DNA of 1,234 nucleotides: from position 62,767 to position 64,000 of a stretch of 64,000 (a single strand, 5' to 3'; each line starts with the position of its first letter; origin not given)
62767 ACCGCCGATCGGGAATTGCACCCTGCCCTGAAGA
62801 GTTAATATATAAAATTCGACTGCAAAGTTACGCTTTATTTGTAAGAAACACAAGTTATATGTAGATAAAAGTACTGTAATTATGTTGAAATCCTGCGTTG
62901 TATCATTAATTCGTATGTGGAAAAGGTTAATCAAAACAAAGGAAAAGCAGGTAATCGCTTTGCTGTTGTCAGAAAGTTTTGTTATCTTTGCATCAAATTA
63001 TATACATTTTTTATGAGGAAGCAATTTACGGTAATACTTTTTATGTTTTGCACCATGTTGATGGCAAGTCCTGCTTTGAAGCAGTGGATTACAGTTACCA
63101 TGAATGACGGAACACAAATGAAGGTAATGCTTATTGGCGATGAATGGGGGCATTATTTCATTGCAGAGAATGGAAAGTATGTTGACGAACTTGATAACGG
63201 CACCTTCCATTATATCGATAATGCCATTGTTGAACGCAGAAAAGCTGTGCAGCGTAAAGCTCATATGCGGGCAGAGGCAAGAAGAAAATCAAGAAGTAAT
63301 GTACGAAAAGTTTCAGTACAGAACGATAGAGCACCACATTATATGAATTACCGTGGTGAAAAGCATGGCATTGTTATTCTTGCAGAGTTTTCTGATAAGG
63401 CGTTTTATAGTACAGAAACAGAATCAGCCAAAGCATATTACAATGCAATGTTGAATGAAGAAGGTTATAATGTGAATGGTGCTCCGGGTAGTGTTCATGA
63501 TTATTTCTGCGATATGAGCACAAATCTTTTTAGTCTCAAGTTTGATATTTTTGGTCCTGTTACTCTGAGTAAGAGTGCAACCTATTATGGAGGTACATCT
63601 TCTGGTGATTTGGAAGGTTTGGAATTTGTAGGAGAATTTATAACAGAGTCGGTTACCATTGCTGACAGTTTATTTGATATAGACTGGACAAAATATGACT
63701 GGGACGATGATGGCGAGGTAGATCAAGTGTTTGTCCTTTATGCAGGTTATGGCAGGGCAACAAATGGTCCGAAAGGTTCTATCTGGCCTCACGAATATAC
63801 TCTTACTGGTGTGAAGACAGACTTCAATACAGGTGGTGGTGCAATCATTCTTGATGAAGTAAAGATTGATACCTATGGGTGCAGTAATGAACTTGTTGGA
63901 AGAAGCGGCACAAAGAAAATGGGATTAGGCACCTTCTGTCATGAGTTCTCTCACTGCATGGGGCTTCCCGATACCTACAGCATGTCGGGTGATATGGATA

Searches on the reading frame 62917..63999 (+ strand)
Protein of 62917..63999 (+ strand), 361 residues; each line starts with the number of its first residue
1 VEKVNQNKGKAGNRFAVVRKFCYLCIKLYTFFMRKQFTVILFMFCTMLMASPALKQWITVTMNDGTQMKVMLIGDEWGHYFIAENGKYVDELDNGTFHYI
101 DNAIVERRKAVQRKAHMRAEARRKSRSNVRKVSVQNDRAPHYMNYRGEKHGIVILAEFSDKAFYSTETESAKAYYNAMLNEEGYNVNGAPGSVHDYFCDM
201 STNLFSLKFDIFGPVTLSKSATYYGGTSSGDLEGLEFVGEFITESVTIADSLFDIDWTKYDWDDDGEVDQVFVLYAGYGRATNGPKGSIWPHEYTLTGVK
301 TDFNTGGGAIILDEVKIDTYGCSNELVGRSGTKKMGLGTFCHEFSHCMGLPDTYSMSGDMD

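Call 52: search_protein_families(library=pfam, proteins=[window:62917-63999:+], max_evalue=0.001)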
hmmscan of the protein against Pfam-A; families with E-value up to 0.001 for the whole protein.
window:62917-63999:+ (361 aa): 1 family
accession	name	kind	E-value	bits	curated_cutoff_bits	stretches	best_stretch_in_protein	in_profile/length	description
PF05547.17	Peptidase_M6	-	9.2e-11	42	22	1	171-356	46-245/294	Immune inhibitor A peptidase M6, catalytic domain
